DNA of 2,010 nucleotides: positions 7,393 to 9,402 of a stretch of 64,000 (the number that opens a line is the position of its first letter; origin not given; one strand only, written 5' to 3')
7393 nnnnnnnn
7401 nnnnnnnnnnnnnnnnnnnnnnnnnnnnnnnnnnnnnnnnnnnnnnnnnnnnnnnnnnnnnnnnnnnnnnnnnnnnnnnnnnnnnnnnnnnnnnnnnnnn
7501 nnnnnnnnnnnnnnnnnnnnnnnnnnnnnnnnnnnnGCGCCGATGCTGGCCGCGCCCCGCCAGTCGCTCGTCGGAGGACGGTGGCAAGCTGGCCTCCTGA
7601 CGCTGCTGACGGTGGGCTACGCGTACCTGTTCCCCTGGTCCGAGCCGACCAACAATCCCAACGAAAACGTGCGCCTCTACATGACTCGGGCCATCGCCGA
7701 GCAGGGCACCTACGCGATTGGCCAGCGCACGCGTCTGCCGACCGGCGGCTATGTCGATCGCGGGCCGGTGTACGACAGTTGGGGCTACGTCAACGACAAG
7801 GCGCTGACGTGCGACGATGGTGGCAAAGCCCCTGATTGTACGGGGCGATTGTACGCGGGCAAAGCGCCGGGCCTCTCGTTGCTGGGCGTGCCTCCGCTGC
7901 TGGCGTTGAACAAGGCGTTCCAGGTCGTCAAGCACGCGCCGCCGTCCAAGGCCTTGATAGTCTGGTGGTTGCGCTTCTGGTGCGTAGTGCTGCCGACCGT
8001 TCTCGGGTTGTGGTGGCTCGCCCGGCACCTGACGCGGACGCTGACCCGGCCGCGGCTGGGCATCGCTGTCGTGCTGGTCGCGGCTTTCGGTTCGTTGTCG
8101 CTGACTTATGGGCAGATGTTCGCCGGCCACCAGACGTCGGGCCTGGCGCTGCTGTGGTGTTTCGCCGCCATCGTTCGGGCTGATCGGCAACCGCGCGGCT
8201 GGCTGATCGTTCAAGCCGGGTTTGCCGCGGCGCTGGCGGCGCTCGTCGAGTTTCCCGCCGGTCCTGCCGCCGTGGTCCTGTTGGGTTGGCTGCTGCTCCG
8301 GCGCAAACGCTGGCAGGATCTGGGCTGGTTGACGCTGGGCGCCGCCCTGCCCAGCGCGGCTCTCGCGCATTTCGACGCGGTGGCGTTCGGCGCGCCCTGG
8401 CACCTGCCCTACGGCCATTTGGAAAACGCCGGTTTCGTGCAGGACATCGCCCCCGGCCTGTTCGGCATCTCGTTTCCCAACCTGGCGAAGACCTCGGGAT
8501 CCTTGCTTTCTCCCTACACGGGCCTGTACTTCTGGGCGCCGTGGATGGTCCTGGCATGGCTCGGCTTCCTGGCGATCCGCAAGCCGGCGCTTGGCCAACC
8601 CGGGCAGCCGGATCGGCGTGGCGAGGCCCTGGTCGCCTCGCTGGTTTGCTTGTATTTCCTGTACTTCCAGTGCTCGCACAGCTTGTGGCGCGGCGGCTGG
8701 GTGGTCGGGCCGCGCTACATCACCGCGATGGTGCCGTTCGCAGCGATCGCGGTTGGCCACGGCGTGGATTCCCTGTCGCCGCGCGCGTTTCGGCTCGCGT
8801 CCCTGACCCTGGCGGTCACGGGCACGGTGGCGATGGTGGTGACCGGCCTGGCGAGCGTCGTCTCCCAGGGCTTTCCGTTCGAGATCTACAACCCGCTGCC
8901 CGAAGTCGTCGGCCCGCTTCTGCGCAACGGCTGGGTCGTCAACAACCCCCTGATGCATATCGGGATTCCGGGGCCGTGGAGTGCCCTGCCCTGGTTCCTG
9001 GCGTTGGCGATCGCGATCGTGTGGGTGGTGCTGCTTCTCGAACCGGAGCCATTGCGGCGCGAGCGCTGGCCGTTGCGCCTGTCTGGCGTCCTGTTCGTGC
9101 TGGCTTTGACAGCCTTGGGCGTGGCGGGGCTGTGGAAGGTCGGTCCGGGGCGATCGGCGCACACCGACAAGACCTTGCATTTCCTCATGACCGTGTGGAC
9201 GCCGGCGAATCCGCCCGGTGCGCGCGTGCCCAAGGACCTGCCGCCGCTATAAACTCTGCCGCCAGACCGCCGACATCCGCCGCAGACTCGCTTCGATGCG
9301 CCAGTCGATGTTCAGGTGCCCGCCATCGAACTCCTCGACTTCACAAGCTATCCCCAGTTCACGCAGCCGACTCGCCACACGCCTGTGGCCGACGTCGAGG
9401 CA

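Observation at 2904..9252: DprE2-DprE1-like epimerase pair, with hallmark ATGA coupling, embedded in a myxobacterial polysaccharide cluster next to a GT-C transferase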

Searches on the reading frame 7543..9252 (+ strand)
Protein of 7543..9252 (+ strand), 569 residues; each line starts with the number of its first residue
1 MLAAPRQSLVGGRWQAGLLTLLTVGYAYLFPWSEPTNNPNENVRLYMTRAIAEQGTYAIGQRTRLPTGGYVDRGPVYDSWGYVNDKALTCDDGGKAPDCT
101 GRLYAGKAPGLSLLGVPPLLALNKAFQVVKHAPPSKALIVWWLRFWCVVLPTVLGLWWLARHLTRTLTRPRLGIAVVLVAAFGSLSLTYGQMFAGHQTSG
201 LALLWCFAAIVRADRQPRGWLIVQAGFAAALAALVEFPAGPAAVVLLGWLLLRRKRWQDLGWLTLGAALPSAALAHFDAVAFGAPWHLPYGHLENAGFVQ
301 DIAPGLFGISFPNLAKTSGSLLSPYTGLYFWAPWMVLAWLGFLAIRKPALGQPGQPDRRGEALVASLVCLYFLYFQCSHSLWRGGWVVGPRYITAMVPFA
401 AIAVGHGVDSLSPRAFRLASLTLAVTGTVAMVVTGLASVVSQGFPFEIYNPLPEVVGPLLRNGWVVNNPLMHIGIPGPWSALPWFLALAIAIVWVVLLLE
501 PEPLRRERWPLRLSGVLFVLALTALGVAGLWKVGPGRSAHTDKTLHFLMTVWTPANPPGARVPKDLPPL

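Call 4: search_protein_families(library=pfam, proteins=[window:7543-9252:+])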
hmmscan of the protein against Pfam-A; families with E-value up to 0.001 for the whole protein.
window:7543-9252:+ (569 aa): 0 families

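Call 9: search_protein_families(library=ncbifam, proteins=[window:7543-9252:+], max_evalue=0.01)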
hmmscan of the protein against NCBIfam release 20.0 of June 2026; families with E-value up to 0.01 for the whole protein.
window:7543-9252:+ (569 aa): 1 family
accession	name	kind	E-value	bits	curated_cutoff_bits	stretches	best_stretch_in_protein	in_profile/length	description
NF047440.1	LA3751_2_3_fam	subfamily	4.7e-06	25.7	200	1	138-426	91-371/460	LA_3751/LA_3752 family putative glycosyltransferase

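Call 10: search_protein_families(library=pfam, proteins=[window:7543-9252:+], max_evalue=10)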
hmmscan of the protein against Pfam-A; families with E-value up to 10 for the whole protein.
window:7543-9252:+ (569 aa): 0 families

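Call 39: find_homologous_proteins(query=window:7543-9249:+, max_evalue=0.00001)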
Query window:7543-9249:+ (569 aa): 238 proteins with E <= 0.00001 among 8000 candidates; the best 120 are listed.
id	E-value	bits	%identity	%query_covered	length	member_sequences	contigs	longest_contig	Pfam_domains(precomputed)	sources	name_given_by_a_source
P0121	0.0e+0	1297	100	100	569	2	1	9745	-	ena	-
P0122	4.0e-293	992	78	98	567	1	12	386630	-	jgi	jgi:hypothetical protein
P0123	2.3e-288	976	77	98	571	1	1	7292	-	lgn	-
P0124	4.0e-225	767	62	98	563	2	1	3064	-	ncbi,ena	-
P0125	1.7e-217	742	62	98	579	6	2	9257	-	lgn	-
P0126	2.6e-208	712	62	96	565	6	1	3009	-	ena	-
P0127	3.6e-208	711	60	95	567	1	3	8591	-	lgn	-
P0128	9.4e-208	710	60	98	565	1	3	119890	-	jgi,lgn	-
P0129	6.8e-201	687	59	93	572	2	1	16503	-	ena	-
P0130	1.7e-187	643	57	95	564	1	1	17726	-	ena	-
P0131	3.8e-187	642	56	96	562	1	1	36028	-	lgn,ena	-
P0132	1.3e-186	640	59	95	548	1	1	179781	-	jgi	jgi:hypothetical protein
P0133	2.6e-185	636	57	93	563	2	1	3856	-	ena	-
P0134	4.0e-185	635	58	99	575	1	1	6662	-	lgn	-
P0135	6.1e-185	635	57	96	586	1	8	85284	-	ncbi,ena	-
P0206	7.3e-114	400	42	96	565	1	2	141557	-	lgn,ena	-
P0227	5.1e-107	377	41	98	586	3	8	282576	-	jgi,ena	-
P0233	4.8e-106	374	44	94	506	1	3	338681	-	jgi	jgi:hypothetical protein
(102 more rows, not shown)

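Call 42: search_solved_structures(query=A2, max_evalue=10)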
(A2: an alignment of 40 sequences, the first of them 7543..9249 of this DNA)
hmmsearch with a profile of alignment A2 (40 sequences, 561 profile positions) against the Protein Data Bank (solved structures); distinct sequences matched with E-value up to 10: 0.
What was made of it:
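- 7543..9252 (+): GT-C fold glycosyltransferase of an undescribed family, 569 aa. No Pfam hit (calls 4, 10) and no PDB hit by sequence profile (call 42).
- Closest known: ArnT. Different: There is no Pfam or PDB sequence match (calls 10, 42).
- Tried and rejected: Sequence-profile search of the GT-C family against the PDB (call 42).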

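Call 49: predict_structure(alignment_id=A2)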
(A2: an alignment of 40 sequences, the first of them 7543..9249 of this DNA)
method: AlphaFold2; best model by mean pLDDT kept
length: 569 residues; sequences in the alignment: 40
mean_pLDDT: 91.2   pTM: 0.93
mean pLDDT of the five models: 91.2, 89.4, 89.2, 88.4, 87.9
residues with pLDDT >= 90: 432; 70-90: 97; 50-70: 36; < 50: 4
segments of 3 or more residues with pLDDT < 50: 1-4
pLDDT, mean of each block of 10 residues (from residue 1): 51 93 97 83 95 97 94 94 91 89 94 98 98 95 97 98 94 98 87 92 98 93 98 95 97 96 98 97 90 77 63 88 88 96 83 73 97 87 59 89 97 96 98 95 81 94 96 96 98 98 93 96 97 90 91 93 91
secondary structure, 60 per line:
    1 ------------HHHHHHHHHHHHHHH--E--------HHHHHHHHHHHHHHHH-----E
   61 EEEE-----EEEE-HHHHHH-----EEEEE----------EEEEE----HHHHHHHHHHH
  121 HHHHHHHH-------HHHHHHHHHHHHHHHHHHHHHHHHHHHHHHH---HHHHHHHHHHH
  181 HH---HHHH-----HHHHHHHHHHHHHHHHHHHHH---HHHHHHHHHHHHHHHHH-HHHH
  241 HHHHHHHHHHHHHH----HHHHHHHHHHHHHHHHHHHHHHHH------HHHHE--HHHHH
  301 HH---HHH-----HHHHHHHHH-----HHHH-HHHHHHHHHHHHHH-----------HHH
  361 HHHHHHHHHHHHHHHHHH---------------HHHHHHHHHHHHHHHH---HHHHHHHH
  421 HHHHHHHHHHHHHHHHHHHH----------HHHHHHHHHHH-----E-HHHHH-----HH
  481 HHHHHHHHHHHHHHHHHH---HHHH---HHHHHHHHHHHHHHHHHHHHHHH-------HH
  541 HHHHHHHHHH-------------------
elements in order: H13-27 H39-54 E60-64 E70-73 H75-80 E86-90 E101-105 H110-128 H136-166 H170-182 H186-189 H195-215 H219-235 H237-254 H259-282 H289-292 H296-302 H314-322 H328-331 H333-346 H358-378 H394-409 H413-440 H451-461 H469-473 H479-498 H502-505 H509-531 H539-550
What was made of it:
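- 7543..9252 (+): The AlphaFold model has pLDDT 91.2 and pTM 0.93 (call 49).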

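Call 52: fold_search(model_id=the predicted structure, library=pdb)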
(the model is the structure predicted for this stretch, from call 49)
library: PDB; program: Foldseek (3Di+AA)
matches with E <= 10: 327; with E <= 0.001: 10
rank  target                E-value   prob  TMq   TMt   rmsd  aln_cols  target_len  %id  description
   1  5ezm                  3.9e-06  1.00  0.42  0.44   9.0       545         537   15  Crystal Structure of ArnT from Cupriavidus metallidurans in the apo state (released 2016-02-17)
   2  5f15                  4.3e-06  1.00  0.41  0.43   8.9       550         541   17  Crystal Structure of ArnT from Cupriavidus metallidurans bound to Undecaprenyl phosphate (released 2016-02-17)
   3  7bvf_B                3.0e-05  1.00  0.43  0.26  11.7       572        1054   13  Cryo-EM structure of Mycobacterium tuberculosis arabinosyltransferase EmbA-EmbB-AcpM2 in complex with ethambutol (released 2020-04-29)
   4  7bvc_B                4.1e-05  1.00  0.42  0.25  11.3       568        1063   14  Cryo-EM structure of Mycobacterium smegmatis arabinosyltransferase EmbA-EmbB-AcpM2 in complex with ethambutol (released 2020-04-29)
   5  6x0o                  1.6e-04  1.00  0.42  0.26  10.4       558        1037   13  Single-Particle Cryo-EM Structure of Arabinosyltransferase EmbB from Mycobacterium smegmatis (released 2020-06-10)
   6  7bx8_A                2.1e-04  1.00  0.41  0.25  10.7       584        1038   14  Mycobacterium smegmatis arabinosyltransferase complex EmbB2-AcpM2 in symmetric "resting state" (released 2020-05-27)
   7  9s6s_A                2.5e-04  1.00  0.45  0.47   6.5       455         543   11  Ternary cryo-EM structure of human ALG9 with Dol25-PP-GlcNAc2Man6, Dol25-P-Man and Fab (released 2026-03-18)
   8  9s6u_A                4.0e-04  1.00  0.44  0.46   6.8       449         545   11  Ternary cryo-EM structure of human ALG9 with Dol25-PP-GlcNAc2Man8, Dol25-P-Man and Fab (released 2026-03-18)
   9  7bvc_A                6.1e-04  1.00  0.42  0.25  10.4       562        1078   10  Cryo-EM structure of Mycobacterium smegmatis arabinosyltransferase EmbA-EmbB-AcpM2 in complex with ethambutol (released 2020-04-29)
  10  8pn9_A                6.3e-04  1.00  0.39  0.34  11.8       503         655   12  Structure of human oligosaccharyltransferase OST-A complex bound to NGI-1 (released 2024-05-08)
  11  7bvh_A                1.2e-03  1.00  0.46  0.28   8.3       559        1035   13  Crystal structure of arabinosyltransferase EmbC2-AcpM2 complex from Mycobacterium smegmatis complexed with di-arabinos (released 2020-04-29)
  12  6s7o_A                2.1e-03  1.00  0.38  0.34  11.5       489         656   12  Cryo-EM structure of human oligosaccharyltransferase complex OST-A (released 2019-12-18)
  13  6ftg_5                2.8e-03  1.00  0.39  0.35  12.8       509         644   12  Subtomogram average of OST-containing ribosome-translocon complexes from canine rough microsomal membranes (released 2018-03-21)
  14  9s6t_A                2.9e-03  1.00  0.46  0.53   6.5       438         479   12  Ternary cryo-EM structure of chicken ALG12 with Dol25-PP-GlcNAc2Man7, Dol25-P-Man, and Fab (released 2026-03-18)
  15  9s6r_A                2.4e-02  0.98  0.32  0.42   9.9       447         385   10  Ternary cryo-EM structure of yeast ALG3 with Dol25-PP-GlcNAc2Man5, Dol25-P-Man, and Fab (released 2026-03-18)
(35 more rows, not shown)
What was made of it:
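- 7543..9252 (+): The top Foldseek PDB hits are all GT-C enzymes: ArnT (E 3.9e-6), EmbA/B/C, ALG9/12, STT3 and PMT (call 52).
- Closest known: ArnT. Same: These are the top Foldseek matches, at probability 1.00 (call 52).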

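Call 61: find_encoding_contigs(protein=P0227, flank=10000, max_places=1)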
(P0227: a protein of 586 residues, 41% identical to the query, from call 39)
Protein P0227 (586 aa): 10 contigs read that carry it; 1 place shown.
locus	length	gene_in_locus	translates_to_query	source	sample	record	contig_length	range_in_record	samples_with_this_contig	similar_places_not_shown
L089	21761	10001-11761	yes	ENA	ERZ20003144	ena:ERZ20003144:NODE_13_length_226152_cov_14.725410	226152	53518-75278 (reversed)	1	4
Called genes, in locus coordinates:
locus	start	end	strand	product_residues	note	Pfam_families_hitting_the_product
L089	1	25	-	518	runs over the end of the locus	PF05140:ResB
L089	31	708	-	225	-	PF09699:Paired_CXXCH_1 (faint), PF14522:Cytochrome_C7 (faint), PF13435:Cytochrome_C554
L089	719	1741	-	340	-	PF01183:Glyco_hydro_25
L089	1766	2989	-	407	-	PF01566:Nramp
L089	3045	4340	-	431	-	PF03448:MgtE_N, PF00571:CBS (weak)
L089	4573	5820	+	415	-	PF25917:BSH_RND, PF25973:BSH_CzcB (weak), PF25954:Beta-barrel_RND_2, PF25990:Beta-barrel_YknX (weak)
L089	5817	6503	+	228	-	PF00005:ABC_tran, PF13304:AAA_21 (faint)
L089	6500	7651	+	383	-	PF12704:MacB_PCD, PF02687:FtsX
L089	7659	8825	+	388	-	PF12704:MacB_PCD, PF02687:FtsX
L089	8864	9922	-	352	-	PF00326:Peptidase_S9 (weak)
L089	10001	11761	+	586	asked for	-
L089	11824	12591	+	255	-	PF00481:PP2C, PF13672:PP2C_2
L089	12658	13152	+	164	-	PF08211:dCMP_cyt_deam_2 (weak), PF00383:dCMP_cyt_deam_1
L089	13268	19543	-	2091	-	PF09136:Glucodextran_B (faint), PF19077:Big_13, PF17936:Big_6 (weak), PF19077:Big_13 (weak), PF00691:OmpA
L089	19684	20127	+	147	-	PF05099:TerB (weak)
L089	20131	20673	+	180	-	-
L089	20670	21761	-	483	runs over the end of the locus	PF01546:Peptidase_M20, PF07687:M20_dimer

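Call 62: find_encoding_contigs(protein=P0233, flank=10000, max_places=1)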
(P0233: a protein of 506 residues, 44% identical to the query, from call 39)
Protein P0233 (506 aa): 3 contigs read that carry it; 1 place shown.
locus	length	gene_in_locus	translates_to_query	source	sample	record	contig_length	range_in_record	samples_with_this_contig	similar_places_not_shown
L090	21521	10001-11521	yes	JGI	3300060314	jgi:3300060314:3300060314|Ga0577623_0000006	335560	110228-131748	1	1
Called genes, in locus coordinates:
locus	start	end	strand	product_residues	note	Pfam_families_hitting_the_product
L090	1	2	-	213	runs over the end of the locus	PF01914:MarC, PF03741:TerC (weak)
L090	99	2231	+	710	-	PF00989:PAS, PF08448:PAS_4, PF13188:PAS_8, PF13426:PAS_9, PF08447:PAS_3 (weak), PF08447:PAS_3, PF00990:GGDEF, PF00563:EAL, +2 more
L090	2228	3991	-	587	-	PF07719:TPR_2 (faint), PF00515:TPR_1 (faint), PF13181:TPR_8 (faint), PF13371:TPR_9 (faint), PF13414:TPR_11 (faint), PF13428:TPR_14 (faint), PF14559:TPR_19 (faint), PF13431:TPR_17 (faint)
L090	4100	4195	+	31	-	-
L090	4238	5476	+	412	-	PF25917:BSH_RND, PF25973:BSH_CzcB, PF25990:Beta-barrel_YknX (faint), PF25954:Beta-barrel_RND_2, PF25989:YknX_C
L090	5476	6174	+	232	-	PF00005:ABC_tran, PF13304:AAA_21 (faint)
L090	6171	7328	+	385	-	PF12704:MacB_PCD, PF02687:FtsX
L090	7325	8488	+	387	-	PF12704:MacB_PCD, PF02687:FtsX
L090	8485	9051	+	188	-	PF01966:HD (weak)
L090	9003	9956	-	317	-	-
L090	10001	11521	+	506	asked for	-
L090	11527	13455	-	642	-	PF01432:Peptidase_M3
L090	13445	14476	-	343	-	PF02254:TrkA_N, PF02080:TrkA_C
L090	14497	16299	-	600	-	PF05960:DUF885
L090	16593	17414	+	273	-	PF03796:DnaB_C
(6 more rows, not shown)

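Call 63: find_encoding_contigs(protein=P0206, flank=10000, max_places=1)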
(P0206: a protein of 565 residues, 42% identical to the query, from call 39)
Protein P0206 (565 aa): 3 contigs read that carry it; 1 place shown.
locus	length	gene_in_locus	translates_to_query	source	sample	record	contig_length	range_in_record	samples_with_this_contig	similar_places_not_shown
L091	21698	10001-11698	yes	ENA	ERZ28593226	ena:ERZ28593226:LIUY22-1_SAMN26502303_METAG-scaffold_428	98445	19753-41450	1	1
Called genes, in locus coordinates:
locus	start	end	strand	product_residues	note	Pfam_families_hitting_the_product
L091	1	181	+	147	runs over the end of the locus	PF01850:PIN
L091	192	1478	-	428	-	PF01566:Nramp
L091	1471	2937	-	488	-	PF05239:PRC (faint), PF03448:MgtE_N, PF00571:CBS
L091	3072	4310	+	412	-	PF25917:BSH_RND, PF25973:BSH_CzcB, PF25954:Beta-barrel_RND_2, PF25989:YknX_C (weak)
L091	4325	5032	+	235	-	PF00005:ABC_tran, PF13304:AAA_21 (faint)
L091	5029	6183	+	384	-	PF12704:MacB_PCD, PF02687:FtsX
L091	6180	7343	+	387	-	PF12704:MacB_PCD, PF02687:FtsX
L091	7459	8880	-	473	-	PF13964:Beta-prop_Calicin (faint), PF24996:NANM (faint), PF01344:Kelch_1 (faint), PF24681:Kelch_KLHDC2_KLHL20_DRC7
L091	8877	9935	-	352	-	-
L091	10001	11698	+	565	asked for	-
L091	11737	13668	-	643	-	PF01432:Peptidase_M3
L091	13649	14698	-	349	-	PF02254:TrkA_N, PF02080:TrkA_C (weak)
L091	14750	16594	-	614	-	PF05960:DUF885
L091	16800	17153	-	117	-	PF11338:DUF3140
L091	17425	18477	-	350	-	PF07812:TfuA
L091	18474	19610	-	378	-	PF02624:YcaO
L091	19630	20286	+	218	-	PF04116:FA_hydroxylase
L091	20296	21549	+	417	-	PF25323:6TM_PilS, PF00512:HisKA, PF13581:HATPase_c_2 (weak), PF02518:HATPase_c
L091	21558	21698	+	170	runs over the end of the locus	PF00072:Response_reg, PF02954:HTH_8, PF13556:HTH_30 (weak)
